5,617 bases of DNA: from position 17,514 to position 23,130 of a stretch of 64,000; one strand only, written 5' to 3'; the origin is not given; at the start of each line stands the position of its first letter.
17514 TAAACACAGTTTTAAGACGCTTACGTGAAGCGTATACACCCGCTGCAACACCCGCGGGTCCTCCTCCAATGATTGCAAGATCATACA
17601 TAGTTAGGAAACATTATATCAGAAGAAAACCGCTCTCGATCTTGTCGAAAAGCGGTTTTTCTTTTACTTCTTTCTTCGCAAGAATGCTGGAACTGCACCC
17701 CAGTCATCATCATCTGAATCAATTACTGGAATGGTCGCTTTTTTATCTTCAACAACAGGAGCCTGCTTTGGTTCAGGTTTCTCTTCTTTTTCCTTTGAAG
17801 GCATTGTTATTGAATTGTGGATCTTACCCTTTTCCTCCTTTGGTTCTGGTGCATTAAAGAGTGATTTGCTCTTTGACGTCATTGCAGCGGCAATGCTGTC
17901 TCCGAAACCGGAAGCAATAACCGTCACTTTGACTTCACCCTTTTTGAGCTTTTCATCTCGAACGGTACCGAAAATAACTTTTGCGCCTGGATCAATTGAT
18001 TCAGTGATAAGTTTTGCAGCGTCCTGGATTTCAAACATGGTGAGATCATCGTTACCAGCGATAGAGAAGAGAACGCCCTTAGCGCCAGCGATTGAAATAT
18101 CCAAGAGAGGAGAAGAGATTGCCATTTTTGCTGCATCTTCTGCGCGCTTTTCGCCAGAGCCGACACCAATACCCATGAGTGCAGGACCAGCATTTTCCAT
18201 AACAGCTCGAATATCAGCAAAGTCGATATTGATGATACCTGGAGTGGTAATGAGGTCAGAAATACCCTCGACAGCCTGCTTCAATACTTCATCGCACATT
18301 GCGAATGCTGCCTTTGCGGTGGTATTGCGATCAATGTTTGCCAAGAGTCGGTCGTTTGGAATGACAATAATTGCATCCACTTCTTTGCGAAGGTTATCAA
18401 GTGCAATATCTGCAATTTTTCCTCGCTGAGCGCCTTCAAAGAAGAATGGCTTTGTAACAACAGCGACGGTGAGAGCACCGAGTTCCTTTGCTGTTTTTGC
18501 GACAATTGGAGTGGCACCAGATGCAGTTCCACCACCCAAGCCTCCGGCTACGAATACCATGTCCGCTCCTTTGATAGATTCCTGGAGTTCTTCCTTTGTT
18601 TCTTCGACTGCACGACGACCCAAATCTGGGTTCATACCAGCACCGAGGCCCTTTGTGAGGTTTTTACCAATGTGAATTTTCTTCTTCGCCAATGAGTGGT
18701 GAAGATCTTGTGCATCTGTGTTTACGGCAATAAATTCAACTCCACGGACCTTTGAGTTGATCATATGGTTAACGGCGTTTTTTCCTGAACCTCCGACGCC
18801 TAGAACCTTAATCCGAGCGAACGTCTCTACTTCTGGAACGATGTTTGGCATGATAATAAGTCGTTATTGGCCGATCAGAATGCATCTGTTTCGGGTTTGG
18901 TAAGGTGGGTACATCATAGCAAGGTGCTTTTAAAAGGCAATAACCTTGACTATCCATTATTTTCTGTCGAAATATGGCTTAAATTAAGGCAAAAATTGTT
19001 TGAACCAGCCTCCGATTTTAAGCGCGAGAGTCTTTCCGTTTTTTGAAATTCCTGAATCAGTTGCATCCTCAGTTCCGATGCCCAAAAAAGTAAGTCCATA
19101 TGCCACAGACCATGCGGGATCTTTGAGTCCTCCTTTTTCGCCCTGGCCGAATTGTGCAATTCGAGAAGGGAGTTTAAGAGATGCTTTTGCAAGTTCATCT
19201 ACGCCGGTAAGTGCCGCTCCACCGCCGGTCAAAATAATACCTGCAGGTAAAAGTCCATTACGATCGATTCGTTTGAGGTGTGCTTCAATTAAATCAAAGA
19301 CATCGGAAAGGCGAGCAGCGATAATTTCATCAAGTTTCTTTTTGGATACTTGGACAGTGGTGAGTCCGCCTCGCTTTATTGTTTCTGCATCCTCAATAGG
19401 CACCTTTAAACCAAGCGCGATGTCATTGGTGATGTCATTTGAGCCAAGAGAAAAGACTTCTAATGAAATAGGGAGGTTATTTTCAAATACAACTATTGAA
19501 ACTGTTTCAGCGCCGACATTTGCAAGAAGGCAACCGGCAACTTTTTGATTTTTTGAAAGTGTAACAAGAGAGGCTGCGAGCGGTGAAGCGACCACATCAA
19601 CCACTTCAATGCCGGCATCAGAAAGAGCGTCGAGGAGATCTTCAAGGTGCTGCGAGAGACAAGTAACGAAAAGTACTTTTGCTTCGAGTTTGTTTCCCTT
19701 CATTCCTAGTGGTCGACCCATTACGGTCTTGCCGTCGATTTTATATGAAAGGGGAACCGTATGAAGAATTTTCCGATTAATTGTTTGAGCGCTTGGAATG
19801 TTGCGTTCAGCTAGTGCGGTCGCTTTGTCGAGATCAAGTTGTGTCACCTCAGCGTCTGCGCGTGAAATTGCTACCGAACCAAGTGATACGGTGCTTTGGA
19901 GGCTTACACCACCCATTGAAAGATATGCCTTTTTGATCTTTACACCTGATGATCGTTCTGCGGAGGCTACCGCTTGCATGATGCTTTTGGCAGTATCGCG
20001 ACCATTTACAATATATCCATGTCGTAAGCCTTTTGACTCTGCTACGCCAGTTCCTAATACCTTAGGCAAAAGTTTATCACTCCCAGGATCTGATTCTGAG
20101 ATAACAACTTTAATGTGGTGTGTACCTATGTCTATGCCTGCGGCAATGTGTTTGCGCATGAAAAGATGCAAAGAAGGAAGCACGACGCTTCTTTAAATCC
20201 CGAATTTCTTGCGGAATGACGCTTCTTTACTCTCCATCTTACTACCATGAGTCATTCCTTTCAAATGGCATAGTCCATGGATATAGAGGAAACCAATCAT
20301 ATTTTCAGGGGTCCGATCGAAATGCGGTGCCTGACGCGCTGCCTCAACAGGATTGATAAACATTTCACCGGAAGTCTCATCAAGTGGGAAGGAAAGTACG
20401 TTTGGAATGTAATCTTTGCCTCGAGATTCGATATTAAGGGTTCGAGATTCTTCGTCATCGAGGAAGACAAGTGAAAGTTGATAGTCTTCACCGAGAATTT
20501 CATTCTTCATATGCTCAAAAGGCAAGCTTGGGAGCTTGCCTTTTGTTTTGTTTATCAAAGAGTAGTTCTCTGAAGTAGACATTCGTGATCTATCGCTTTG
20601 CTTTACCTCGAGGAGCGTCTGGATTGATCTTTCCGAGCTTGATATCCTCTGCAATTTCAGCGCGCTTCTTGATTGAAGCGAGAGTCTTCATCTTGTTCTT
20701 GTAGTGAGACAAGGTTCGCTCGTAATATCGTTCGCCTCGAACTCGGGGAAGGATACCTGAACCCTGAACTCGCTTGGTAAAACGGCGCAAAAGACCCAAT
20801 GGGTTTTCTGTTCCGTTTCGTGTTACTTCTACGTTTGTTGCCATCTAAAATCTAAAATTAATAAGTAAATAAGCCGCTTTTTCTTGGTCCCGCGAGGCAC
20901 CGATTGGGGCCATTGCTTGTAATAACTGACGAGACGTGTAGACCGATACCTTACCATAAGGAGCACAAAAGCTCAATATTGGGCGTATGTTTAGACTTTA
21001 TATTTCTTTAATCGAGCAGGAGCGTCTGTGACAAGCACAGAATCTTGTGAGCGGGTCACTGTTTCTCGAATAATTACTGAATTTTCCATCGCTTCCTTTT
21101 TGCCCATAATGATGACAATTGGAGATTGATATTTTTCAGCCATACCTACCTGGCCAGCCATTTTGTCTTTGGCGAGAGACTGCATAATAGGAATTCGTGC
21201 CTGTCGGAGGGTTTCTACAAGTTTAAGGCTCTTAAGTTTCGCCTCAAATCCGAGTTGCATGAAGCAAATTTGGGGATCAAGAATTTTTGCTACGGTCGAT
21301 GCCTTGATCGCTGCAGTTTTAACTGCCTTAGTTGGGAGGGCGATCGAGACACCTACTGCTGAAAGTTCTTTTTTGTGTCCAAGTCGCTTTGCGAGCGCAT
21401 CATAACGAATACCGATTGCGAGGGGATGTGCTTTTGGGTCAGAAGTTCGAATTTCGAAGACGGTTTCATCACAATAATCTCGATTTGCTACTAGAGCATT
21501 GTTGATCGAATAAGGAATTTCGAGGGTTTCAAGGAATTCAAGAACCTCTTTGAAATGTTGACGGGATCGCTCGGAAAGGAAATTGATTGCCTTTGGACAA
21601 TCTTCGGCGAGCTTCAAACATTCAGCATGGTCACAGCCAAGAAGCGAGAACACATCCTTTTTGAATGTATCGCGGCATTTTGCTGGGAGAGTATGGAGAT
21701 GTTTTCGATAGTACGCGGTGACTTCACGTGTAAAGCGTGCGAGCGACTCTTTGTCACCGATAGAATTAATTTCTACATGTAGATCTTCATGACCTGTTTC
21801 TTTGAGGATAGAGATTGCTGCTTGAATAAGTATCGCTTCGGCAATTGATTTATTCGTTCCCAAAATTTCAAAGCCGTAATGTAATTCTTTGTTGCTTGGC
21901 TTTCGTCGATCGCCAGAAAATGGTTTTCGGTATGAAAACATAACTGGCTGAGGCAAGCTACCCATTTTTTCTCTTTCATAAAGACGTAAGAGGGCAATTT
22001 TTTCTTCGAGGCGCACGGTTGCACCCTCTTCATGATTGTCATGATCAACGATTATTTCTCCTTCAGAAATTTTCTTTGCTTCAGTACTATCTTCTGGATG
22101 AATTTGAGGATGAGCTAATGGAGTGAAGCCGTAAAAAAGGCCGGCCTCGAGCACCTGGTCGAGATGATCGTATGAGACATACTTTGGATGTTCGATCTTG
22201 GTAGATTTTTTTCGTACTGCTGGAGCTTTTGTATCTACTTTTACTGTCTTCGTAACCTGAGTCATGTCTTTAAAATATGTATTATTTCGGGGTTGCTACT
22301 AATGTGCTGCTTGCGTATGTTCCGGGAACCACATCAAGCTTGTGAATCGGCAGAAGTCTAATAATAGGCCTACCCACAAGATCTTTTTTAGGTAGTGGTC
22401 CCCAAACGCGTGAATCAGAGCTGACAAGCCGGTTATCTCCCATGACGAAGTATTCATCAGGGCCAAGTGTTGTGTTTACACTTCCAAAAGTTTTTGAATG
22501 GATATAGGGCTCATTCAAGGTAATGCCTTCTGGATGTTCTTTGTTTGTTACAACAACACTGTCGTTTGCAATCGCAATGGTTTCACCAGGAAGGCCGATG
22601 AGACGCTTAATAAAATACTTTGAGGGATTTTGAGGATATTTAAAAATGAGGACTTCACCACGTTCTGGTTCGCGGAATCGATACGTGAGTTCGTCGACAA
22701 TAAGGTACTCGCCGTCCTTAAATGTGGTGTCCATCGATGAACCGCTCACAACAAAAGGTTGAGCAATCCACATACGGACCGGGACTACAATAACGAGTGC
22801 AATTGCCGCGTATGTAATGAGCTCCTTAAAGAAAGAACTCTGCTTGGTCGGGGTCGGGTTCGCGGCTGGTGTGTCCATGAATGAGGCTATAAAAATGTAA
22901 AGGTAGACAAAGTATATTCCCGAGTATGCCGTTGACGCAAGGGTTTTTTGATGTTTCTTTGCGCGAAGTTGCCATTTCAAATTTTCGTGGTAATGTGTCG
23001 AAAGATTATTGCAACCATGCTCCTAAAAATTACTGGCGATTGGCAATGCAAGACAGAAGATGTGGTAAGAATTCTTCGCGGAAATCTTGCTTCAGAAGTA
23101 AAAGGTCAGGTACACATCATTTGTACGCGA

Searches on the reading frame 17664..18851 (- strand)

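Call 27: search_protein_families(library=pfam, proteins=[window:17664-18851:-], max_evalue=0.001)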
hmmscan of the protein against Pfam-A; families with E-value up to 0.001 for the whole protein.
window:17664-18851:- (395 aa): 2 families
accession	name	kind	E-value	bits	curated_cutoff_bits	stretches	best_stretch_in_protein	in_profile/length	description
PF00091.31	Tubulin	-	9.1e-45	153.7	33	1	13-173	1-189/190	Tubulin/FtsZ family, GTPase domain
PF12327.13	FtsZ_C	-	1.1e-29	103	27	1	222-316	1-94/95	FtsZ family, C-terminal domain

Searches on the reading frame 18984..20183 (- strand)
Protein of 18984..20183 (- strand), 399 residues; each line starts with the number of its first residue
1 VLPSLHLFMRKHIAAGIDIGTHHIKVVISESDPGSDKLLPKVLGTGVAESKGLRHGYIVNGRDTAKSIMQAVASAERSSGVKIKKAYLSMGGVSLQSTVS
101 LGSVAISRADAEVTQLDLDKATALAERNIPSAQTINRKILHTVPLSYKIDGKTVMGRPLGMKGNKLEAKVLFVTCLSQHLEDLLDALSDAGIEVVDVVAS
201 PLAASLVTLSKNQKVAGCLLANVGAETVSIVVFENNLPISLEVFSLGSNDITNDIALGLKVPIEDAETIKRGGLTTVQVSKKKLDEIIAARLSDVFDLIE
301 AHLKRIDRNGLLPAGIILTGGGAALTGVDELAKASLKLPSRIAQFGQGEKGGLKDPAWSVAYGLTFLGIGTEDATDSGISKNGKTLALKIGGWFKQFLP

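Call 27: search_protein_families(library=pfam, proteins=[window:18984-20183:-], max_evalue=0.001)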
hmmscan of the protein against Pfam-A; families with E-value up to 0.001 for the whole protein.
window:18984-20183:- (399 aa): 4 families
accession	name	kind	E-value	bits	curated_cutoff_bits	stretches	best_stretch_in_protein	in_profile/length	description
PF14450.12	FtsA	-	5.1e-24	85.5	31.8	1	221-363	3-127/127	Cell division protein FtsA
PF02491.25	SHS2_FTSA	-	5.1e-14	52.8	25.4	1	93-174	2-79/79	SHS2 domain inserted in FTSA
PF11104.14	PilM_2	-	4.6e-10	39.4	27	1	165-344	123-306/340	Type IV pilus assembly protein PilM;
PF06723.19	MreB_Mbl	-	3.2e-07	29.9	27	1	272-344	230-305/327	MreB/Mbl protein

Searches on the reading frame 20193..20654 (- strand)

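Call 27: search_protein_families(library=pfam, proteins=[window:20193-20654:-], max_evalue=0.001)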
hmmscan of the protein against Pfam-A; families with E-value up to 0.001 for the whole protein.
window:20193-20654:- (153 aa): 1 family
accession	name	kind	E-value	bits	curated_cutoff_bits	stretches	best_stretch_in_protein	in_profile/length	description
PF02130.23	YbeY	-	6e-20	71.9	25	1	50-144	20-117/129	Endoribonuclease YbeY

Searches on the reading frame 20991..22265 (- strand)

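Call 11: search_protein_families(library=pfam, proteins=[window:20991-22265:-], max_evalue=0.001)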
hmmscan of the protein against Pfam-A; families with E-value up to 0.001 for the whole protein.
window:20991-22265:- (424 aa): 2 families
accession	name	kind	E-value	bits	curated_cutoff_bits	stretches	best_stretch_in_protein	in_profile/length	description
PF13393.11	tRNA-synt_His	-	4.6e-08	33.1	25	1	120-310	104-305/308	Histidyl-tRNA synthetase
PF03129.25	HGTP_anticodon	-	1.6e-06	28.6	21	1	339-421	8-93/94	Anticodon binding domain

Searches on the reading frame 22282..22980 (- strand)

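Call 11: search_protein_families(library=pfam, proteins=[window:22282-22980:-], max_evalue=0.001)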
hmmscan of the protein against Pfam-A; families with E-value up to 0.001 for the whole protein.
window:22282-22980:- (232 aa): 2 families
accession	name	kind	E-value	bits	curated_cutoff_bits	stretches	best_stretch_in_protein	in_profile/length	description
PF10502.14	Peptidase_S26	-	2.2e-42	145.3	22.9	1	53-208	3-166/168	Signal peptidase, peptidase S26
PF00717.28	Peptidase_S24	-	0.00015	21.9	23.3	1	77-138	39-92/116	Peptidase S24-like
